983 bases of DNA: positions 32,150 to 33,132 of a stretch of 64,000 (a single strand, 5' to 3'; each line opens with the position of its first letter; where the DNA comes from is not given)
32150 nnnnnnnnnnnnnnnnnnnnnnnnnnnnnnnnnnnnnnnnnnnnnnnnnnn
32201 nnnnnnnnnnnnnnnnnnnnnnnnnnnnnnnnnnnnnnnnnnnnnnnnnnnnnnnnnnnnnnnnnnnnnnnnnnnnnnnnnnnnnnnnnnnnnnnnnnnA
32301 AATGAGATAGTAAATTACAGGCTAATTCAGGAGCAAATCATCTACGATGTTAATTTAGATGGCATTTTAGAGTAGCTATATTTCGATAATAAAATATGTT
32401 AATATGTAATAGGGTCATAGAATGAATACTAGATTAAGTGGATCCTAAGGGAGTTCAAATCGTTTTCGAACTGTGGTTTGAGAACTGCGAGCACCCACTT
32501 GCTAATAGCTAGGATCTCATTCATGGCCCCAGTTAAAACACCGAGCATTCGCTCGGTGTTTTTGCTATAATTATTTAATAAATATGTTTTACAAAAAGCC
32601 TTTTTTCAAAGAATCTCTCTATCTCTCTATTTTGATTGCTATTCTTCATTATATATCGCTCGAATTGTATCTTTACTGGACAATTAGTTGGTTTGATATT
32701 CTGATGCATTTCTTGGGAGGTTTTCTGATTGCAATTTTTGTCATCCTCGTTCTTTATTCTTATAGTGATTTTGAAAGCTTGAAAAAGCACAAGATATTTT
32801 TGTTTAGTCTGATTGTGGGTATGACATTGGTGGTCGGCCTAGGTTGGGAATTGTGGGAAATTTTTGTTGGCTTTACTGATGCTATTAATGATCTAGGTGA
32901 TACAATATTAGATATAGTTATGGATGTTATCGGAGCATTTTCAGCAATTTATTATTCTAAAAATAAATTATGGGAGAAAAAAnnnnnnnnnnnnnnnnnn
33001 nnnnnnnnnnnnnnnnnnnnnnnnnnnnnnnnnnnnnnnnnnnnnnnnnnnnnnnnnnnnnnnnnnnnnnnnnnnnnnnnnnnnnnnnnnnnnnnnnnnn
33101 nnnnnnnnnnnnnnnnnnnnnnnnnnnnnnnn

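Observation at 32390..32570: Stand-alone structured small RNA or riboswitch candidate between ndk and a membrane-protein gene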

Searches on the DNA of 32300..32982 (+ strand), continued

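Call 55: search_with_rna_model(model_id=R1, sources=[window, L002, L006, L009, L015, L017, L020, L021, L023, L024, L025, L026, L027, L028, L029, L030, L031, L032, L033, L034, L035, L036, L038, L039, L040, L041, L042, L043, L046, L047, L048, L049, L050, L051, L052, L053, L054, L055, L056, L059, L060, L061, L063, L065, L066, L067, L068, L069, L070, L071, L072, L073, L074, L075, L077, L078, L079, L080, L081, L082, L088, L089, L090, L091, L093, L096, L097, L098], max_evalue=0.5, make_alignment=true)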
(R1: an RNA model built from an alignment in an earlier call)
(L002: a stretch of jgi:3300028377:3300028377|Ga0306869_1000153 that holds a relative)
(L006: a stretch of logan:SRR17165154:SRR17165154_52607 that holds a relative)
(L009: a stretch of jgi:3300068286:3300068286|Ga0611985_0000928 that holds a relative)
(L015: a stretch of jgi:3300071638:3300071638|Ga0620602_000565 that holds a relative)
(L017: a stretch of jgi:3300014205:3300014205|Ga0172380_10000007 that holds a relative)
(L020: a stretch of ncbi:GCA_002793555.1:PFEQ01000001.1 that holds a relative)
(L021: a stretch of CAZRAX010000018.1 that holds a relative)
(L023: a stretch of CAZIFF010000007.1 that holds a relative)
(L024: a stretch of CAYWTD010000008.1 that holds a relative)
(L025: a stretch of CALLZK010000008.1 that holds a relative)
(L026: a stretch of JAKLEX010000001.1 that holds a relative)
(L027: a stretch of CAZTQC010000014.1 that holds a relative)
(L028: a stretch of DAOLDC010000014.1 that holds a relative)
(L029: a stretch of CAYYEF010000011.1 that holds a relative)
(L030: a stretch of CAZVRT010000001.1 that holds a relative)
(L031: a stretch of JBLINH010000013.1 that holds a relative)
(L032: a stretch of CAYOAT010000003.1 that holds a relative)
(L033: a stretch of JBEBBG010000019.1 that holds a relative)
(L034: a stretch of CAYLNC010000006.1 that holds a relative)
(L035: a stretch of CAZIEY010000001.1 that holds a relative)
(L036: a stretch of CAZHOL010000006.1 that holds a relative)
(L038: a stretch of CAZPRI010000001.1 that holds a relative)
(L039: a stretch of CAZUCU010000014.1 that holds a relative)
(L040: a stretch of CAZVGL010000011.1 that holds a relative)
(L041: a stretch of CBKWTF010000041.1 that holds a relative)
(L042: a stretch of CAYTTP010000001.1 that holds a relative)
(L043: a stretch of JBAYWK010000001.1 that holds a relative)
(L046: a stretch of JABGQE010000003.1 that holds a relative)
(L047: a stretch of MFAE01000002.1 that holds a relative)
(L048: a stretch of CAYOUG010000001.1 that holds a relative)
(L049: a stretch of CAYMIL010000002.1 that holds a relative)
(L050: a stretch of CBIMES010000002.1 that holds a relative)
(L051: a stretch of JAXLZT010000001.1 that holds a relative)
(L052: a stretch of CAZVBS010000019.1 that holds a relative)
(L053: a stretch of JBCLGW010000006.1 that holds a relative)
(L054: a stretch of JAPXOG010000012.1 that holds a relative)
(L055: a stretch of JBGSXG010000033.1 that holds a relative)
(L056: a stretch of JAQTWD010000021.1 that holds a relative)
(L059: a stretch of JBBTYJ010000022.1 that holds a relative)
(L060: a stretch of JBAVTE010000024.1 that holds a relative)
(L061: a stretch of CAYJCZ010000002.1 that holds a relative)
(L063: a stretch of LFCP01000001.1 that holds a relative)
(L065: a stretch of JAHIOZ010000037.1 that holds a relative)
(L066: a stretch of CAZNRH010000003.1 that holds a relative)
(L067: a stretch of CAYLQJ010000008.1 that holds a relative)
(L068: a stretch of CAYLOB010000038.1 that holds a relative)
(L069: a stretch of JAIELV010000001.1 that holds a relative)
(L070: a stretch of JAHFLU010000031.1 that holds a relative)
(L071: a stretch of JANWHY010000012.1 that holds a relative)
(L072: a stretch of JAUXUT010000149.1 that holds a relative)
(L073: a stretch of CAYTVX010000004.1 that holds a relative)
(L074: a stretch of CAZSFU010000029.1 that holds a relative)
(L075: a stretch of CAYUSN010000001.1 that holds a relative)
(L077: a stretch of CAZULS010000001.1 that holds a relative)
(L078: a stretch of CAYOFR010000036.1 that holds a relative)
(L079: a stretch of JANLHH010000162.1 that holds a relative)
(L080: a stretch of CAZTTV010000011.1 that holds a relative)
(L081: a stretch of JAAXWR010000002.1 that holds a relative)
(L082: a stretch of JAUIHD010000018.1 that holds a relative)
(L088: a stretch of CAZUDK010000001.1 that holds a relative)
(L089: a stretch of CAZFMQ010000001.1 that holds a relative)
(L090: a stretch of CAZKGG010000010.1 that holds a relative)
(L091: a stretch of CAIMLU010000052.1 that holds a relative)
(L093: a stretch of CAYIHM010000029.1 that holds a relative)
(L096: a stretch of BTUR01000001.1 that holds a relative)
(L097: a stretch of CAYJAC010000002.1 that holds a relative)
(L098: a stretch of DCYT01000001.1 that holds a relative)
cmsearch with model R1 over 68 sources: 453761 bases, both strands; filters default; matches with E-value up to 0.5: 67.
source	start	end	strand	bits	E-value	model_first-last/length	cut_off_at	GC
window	32412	32530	+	137.7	8.7e-34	1-119/119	no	0.45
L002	2829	2947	+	136.9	1.4e-33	1-119/119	no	0.46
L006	2830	2947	+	136.4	1.9e-33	1-119/119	no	0.47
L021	2322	2439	+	133.6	1.1e-32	1-119/119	no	0.42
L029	2287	2405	+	92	1.8e-21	1-119/119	no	0.43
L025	2324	2440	+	91.1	3e-21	1-119/119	no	0.43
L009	2801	2915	+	88.5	1.5e-20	1-119/119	no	0.46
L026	2329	2446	+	81.4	1.2e-18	1-119/119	no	0.45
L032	2327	2443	+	73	2.4e-16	1-119/119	no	0.39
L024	2328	2444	+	64.6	4.4e-14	1-119/119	no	0.4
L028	2312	2429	+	64.3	5.1e-14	1-119/119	no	0.43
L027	2312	2428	+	59.8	8.2e-13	1-119/119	no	0.36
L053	2295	2418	+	47.2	2.2e-09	1-119/119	no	0.39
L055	2239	2362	+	46.7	2.9e-09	1-119/119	no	0.47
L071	2314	2436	+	46.7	2.9e-09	1-119/119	no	0.46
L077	1973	2077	+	46.2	3.9e-09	1-119/119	no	0.5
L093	2138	2260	+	45.4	6.5e-09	1-119/119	no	0.44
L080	2333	2438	+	45.2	7.3e-09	1-119/119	no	0.42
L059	2339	2458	+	44.5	1.2e-08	1-119/119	no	0.41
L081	2289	2417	+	44.2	1.4e-08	1-119/119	no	0.52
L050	2321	2440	+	43.8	1.7e-08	1-119/119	no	0.46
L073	2313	2437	+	43.6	1.9e-08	1-119/119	no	0.4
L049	2289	2414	+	43.6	2e-08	1-119/119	no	0.4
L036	2311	2425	+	40.5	1.3e-07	1-119/119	no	0.43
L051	2313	2437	+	39.5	2.5e-07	1-119/119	no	0.39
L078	1169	1293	+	39.4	2.7e-07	1-119/119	no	0.38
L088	2289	2406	+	39.3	2.9e-07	1-119/119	no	0.42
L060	2264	2384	+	39.1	3.1e-07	1-119/119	no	0.44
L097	2279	2401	+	38.7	4.1e-07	1-119/119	no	0.41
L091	2264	2382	+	38.6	4.2e-07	1-119/119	no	0.46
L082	2263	2400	+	36.6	1.5e-06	1-119/119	no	0.53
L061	2303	2424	+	36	2.1e-06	1-119/119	no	0.44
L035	2311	2425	+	35.8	2.5e-06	1-119/119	no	0.45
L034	2296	2409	+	34.4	5.9e-06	1-119/119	no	0.46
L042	2303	2420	+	34.1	7.2e-06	1-119/119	no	0.44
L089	2216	2346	+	33.9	8.2e-06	1-119/119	no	0.43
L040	2077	2198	+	33.7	9.4e-06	1-119/119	no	0.4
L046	2310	2431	+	33.5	1.1e-05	1-119/119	no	0.39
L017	9823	9941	+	32.1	2.5e-05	1-119/119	no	0.45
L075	2213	2345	+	31.6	3.4e-05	1-119/119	no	0.45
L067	2288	2410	+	31.2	4.2e-05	1-119/119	no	0.33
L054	2264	2396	+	31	4.8e-05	1-119/119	no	0.42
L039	2304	2421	+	30.5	6.5e-05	1-119/119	no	0.45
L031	1810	1923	+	29.9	9.7e-05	1-119/119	no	0.42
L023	366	472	+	28.5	0.00022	1-119/119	no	0.37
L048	2285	2408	+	28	0.00032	1-119/119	no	0.4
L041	1495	1608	+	27.9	0.00033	1-119/119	no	0.52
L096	1836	1968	+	27.5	0.00043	1-119/119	no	0.47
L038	2324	2442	+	27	0.00057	1-119/119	no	0.42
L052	1529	1658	+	26.1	0.001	1-119/119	no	0.39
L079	2202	2323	+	25.7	0.0013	1-119/119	no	0.41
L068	1233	1360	+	25.5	0.0015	1-119/119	no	0.38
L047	2251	2371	+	25.4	0.0016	1-119/119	no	0.45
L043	2238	2371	+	25.2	0.0018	1-119/119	no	0.43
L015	7712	7825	+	23.6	0.0048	1-119/119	no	0.46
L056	2315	2445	+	21.8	0.014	1-119/119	no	0.47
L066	2303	2430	+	20.8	0.028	1-119/119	no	0.39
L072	2307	2428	+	20.7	0.029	1-119/119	no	0.52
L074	2106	2236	+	20.2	0.039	1-119/119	no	0.37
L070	2230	2380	+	20.2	0.041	1-119/119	no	0.44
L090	463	610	+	19.8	0.051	1-119/119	no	0.4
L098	2314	2428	+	19.8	0.052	1-119/119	no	0.44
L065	2077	2198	+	19.6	0.057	1-119/119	no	0.38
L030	2323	2439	+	19.6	0.057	1-119/119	no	0.45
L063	2302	2432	+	18.8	0.096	1-119/119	no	0.4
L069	2273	2409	+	17.1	0.26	1-119/119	no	0.5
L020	9808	9927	+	16.4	0.43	1-119/119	no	0.39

Alignment A5: 67 matches aligned to the model, 252 columns, each read 5' to 3' on its own strand. Consensus structure (alignment columns), stored with it:
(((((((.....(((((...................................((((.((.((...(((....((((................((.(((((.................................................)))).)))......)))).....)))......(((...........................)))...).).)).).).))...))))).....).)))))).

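Call 56: build_rna_model(alignment_id=A5)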
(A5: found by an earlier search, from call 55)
Model R2 built from alignment A5 (67 sequences, 252 columns); structure: stored with the alignment.
model positions 118; base pairs 37; branch points 1; effective number of sequences 8.82; information 0.59 bits per position. Calibrated on 0.2 Mb of random sequence (short: E-values are rough).
structure used (alignment columns):
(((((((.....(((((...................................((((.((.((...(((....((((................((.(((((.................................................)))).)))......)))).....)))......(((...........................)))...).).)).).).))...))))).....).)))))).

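Call 57: search_with_rna_model(model_id=R2, sources=[window, L015, L017, L019, L020, L023, L031, L037, L044, L045, L057, L058, L062, L064, L076, L083, L084, L085, L086, L087, L092, L094, L095, L099, L100, L033, L030, L069, L063, L072], max_evalue=1)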
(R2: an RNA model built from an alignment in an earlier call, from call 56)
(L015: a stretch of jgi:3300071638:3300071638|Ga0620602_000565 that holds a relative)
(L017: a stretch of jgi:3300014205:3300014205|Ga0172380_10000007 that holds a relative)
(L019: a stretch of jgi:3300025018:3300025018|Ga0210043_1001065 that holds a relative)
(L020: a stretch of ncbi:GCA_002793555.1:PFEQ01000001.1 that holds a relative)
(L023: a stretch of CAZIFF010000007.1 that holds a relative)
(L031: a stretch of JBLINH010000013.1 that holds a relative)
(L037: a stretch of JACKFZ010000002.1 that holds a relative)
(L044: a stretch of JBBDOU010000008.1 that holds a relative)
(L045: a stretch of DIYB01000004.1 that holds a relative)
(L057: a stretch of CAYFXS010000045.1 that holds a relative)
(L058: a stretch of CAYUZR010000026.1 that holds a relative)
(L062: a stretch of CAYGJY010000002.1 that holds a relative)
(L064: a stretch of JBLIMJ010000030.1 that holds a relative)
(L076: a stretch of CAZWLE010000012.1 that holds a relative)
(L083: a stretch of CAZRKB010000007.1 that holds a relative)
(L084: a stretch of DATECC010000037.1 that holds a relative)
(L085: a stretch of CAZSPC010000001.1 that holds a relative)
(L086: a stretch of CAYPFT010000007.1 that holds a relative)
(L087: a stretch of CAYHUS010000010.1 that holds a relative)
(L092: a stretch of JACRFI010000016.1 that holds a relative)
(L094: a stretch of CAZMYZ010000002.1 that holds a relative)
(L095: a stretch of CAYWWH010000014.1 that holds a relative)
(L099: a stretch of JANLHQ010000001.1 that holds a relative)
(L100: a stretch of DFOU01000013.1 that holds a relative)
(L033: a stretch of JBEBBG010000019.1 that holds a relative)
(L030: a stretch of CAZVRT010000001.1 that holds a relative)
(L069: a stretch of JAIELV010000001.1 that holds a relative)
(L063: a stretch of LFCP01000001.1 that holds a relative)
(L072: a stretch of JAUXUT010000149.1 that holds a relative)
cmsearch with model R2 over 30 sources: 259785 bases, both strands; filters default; matches with E-value up to 1: 28.
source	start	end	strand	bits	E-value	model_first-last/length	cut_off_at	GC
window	32412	32530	+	104.2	1.5e-26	1-118/118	no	0.45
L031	1810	1923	+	67.3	8.4e-16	1-118/118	no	0.42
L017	9823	9941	+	65.9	2.1e-15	1-118/118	no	0.45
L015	7712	7825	+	61.7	3.6e-14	1-118/118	no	0.46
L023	361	477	+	61.6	3.9e-14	1-118/118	no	0.4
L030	2323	2439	+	60.7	6.9e-14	1-118/118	no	0.45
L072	2307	2428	+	59.4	1.7e-13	1-118/118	no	0.52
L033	2327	2441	+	56.1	1.5e-12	1-118/118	no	0.56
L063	2293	2441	+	56.1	1.5e-12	1-118/118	no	0.42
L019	9808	9927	+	54.5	4.4e-12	1-118/118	no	0.39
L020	9808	9927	+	54.5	4.4e-12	1-118/118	no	0.39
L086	2163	2282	+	49.8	1e-10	1-118/118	no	0.5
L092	2307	2430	+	48.8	2e-10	1-118/118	no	0.57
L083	2310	2431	+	46.1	1.2e-09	1-118/118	no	0.39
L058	213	342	+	45.1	2.4e-09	1-118/118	no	0.34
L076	2254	2371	+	44.1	4.6e-09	1-118/118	no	0.54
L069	2273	2409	+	43.2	8.6e-09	1-118/118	no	0.5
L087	110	259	+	42.3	1.6e-08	1-118/118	no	0.56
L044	2318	2442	+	42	1.9e-08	1-118/118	no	0.47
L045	1820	1922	+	40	7.5e-08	1-118/118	no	0.44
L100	2314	2428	+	38.8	1.6e-07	1-118/118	no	0.45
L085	2064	2191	+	33.1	7.7e-06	1-118/118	no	0.36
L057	453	607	+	32.9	8.8e-06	1-118/118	no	0.5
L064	2244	2394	+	30.7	3.8e-05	1-118/118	no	0.44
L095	2110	2256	+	26.4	0.00068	1-118/118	no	0.41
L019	9140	9286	+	23.9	0.0037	1-118/118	no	0.41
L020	9140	9286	+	23.9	0.0037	1-118/118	no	0.41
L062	2242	2406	+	17.4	0.28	1-118/118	no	0.48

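Call 59: search_with_rna_model(model_id=R2, sources=[L101, L102, L103, L104, L105, L106, L107, L108, L109, L110, L111, L112, L113, L114, L115, L116, L117, L118, L119, L120, L121, L122, L123, L124, L125, L126, L127, L128, L129, L130, L131, L132, L133, L134, L135, L136, L137, L138, L139, L140, L141, L142, L143, L144, L145, L146, L147, L148, L149, L150, L151, L152, L153, L154, L155, L156, L157, L158, L159, L160, L161, L162, L163, L164, L165, L166, L167, L168, L169, L170, L171, L172, L173, L174, L175, L176, L177, L178, L179, L180], max_evalue=0.01, make_alignment=true)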
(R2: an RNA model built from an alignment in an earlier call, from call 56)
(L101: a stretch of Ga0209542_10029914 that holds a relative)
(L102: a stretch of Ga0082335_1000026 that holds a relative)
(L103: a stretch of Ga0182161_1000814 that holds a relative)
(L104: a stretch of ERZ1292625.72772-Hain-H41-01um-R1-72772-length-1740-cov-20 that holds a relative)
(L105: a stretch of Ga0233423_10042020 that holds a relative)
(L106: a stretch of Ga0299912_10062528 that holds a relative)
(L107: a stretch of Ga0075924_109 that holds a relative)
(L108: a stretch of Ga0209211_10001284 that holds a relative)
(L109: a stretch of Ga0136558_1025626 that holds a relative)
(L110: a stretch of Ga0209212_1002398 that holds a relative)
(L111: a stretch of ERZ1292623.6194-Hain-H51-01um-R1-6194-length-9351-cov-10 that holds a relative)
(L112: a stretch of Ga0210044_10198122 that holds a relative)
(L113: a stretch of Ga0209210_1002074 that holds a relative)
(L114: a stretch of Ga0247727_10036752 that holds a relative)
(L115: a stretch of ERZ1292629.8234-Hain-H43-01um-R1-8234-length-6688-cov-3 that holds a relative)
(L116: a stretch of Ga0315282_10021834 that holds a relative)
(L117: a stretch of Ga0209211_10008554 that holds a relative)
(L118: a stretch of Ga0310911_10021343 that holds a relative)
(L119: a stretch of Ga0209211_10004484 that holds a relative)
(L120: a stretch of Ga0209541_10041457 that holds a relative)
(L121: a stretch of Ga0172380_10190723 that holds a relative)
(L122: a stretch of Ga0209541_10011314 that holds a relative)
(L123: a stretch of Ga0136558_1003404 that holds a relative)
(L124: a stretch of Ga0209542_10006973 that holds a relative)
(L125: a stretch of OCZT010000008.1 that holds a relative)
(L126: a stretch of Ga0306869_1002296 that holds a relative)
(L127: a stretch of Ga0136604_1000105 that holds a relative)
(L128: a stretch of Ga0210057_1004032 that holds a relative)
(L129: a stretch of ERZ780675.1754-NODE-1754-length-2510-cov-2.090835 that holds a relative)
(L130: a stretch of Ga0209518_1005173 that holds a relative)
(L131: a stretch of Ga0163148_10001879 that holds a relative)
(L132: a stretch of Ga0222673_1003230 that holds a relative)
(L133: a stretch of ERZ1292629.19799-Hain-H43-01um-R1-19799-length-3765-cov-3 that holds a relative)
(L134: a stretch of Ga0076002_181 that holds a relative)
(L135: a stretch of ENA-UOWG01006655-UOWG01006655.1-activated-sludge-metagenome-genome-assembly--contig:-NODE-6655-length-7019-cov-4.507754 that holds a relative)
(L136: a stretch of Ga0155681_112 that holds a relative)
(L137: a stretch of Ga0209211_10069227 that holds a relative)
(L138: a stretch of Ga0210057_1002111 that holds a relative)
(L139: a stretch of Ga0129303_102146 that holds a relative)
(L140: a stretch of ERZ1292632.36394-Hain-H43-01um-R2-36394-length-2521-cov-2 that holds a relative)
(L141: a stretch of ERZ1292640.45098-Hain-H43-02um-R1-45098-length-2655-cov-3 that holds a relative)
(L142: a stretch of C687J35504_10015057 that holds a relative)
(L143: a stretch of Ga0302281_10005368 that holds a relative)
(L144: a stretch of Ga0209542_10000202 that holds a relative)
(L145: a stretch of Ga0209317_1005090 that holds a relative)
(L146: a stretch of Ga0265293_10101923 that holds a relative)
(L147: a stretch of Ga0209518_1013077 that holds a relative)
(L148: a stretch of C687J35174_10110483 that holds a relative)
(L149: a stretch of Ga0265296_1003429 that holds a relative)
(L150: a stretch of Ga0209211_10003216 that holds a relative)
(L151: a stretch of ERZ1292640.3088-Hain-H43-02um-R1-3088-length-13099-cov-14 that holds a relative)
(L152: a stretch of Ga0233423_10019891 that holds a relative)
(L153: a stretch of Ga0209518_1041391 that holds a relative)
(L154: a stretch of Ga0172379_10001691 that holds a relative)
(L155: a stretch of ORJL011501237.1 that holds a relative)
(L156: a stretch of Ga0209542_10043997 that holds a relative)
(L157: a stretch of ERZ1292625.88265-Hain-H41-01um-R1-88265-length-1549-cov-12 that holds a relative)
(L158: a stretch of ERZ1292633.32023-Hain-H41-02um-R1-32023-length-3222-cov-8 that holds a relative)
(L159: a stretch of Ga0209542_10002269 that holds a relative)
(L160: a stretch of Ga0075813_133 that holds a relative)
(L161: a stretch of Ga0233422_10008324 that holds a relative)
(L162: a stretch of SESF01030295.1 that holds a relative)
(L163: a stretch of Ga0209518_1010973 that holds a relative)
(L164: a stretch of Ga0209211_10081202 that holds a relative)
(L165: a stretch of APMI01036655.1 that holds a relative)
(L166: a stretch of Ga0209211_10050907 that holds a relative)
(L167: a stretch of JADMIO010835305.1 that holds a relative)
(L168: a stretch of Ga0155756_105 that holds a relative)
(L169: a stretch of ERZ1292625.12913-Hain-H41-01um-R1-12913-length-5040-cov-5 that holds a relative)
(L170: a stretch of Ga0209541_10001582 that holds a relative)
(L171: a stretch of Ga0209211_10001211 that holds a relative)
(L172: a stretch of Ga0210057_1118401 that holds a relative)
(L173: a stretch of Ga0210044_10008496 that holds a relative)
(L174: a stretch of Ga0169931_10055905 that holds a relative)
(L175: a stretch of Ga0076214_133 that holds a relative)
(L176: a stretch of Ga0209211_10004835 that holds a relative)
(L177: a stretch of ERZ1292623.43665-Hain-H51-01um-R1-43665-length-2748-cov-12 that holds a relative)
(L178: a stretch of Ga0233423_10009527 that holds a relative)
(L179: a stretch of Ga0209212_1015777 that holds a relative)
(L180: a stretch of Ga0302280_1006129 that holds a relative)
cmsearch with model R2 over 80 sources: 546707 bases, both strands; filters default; matches with E-value up to 0.01: 73.
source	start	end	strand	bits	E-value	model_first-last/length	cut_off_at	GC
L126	4458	4576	+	107.7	3e-27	1-118/118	no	0.44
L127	3864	3982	+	106.2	8.1e-27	1-118/118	no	0.46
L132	2303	2419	-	105.8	1.1e-26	1-118/118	no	0.42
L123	2816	2934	-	105.5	1.3e-26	1-118/118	no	0.44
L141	692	811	+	85.8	7.1e-21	1-118/118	no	0.43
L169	732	851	+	85.8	7.1e-21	1-118/118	no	0.43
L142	3048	3174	-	85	1.2e-20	1-118/118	no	0.5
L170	799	925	-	85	1.2e-20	1-118/118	no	0.5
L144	3776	3898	+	84.8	1.4e-20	1-118/118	no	0.41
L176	2449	2574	-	84.2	2.1e-20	1-118/118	no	0.53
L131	3533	3656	+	84.1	2.2e-20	1-118/118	no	0.41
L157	194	319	+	83.5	3.2e-20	1-118/118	no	0.47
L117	9191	9316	-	83.1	4.2e-20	1-118/118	no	0.48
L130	2892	3017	-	83.1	4.2e-20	1-118/118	no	0.48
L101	7766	7891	-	83.1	4.3e-20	1-118/118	no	0.53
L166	595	720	-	83.1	4.3e-20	1-118/118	no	0.52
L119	4973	5098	+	83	4.8e-20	1-118/118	no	0.52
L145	5750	5876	-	82.8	5.4e-20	1-118/118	no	0.5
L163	5531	5657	+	82.8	5.4e-20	1-118/118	no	0.5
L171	3379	3505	-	82.8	5.4e-20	1-118/118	no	0.5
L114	5228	5352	+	82.6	6.2e-20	1-118/118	no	0.44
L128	2973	3098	-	82.5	6.3e-20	1-118/118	no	0.43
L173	7073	7198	-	82.5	6.3e-20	1-118/118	no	0.43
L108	2871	2996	+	81.5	1.3e-19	1-118/118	no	0.5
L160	3931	4056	-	81.5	1.3e-19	1-118/118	no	0.5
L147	440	565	-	81.4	1.3e-19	1-118/118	no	0.51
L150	9073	9198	+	81.4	1.3e-19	1-118/118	no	0.51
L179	1566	1689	+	80.7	2.2e-19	1-118/118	no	0.52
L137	2394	2520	+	80.5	2.5e-19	1-118/118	no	0.48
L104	20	146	+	80.4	2.7e-19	1-118/118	no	0.48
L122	2189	2314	+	80.1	3.2e-19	1-118/118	no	0.52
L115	4751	4877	-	80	3.5e-19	1-118/118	no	0.43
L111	2326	2447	+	79.8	3.9e-19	1-118/118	no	0.42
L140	1912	2038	+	78.2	1.2e-18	1-118/118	no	0.38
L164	1656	1782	-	77.8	1.5e-18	1-118/118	no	0.48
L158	1252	1377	-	76.8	3e-18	1-118/118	no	0.52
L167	10475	10598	-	76.5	3.6e-18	1-118/118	no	0.44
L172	476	598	-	76.2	4.4e-18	1-118/118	no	0.42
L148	27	150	+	76.1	4.8e-18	1-118/118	no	0.51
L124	1898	2024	-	75.5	7.2e-18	1-118/118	no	0.49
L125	5696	5821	-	74.7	1.2e-17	1-118/118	no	0.42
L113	2195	2321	+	74.4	1.5e-17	1-118/118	no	0.45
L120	3937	4063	+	74.2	1.7e-17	1-118/118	no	0.44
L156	3697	3823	-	74.2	1.7e-17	1-118/118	no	0.44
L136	7344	7468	+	73.8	2.3e-17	1-118/118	no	0.42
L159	1114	1238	-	73.8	2.3e-17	1-118/118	no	0.42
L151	2734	2860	-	73.3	3.1e-17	1-118/118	no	0.37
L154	1896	2021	+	73.2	3.4e-17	1-118/118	no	0.4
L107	1985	2114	+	72.2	6.4e-17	1-118/118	no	0.5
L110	2478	2607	-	72.2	6.4e-17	1-118/118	no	0.5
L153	1027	1156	-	72.2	6.4e-17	1-118/118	no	0.5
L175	6598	6727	+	72.2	6.4e-17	1-118/118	no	0.5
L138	9113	9227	-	72.1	7.1e-17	1-118/118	no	0.43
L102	8656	8782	+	71.4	1.1e-16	1-118/118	no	0.37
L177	6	134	+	70.2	2.5e-16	1-118/118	no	0.43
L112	757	881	-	70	2.9e-16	1-118/118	no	0.42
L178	4063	4180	+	68.5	7.9e-16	1-118/118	no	0.49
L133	2911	3037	+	68.2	9.5e-16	1-118/118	no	0.44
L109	340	467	+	67.8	1.2e-15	1-118/118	no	0.49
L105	850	967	-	65.7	5.2e-15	1-118/118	no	0.49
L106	547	664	+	61.4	9.2e-14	1-118/118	no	0.48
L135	4766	4894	-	59.4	3.4e-13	1-118/118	no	0.42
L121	33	150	-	57.6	1.2e-12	1-118/118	no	0.47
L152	472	590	+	55.3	5.6e-12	1-118/118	no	0.45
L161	3138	3256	+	55.3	5.6e-12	1-118/118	no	0.45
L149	5059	5176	+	55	6.4e-12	1-118/118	no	0.47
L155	3215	3329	+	53.7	1.6e-11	1-118/118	no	0.46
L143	8441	8565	+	51.6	6.6e-11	1-118/118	no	0.49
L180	4972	5096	+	51.6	6.6e-11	1-118/118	no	0.49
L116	8140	8257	+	51.2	8.4e-11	1-118/118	no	0.46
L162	514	636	-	46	2.7e-09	1-118/118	no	0.46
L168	116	246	+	43.1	2e-08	1-118/118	no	0.43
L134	3707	3825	-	39.4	2.4e-07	1-118/118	no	0.48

Alignment A6: 73 matches aligned to the model, 173 columns, each read 5' to 3' on its own strand. Consensus structure (alignment columns), stored with it:
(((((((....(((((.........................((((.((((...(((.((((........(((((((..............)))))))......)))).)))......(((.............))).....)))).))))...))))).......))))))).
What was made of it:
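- L149 is a clear family member (R2: 55 bits, E = 6e-12, call 59).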
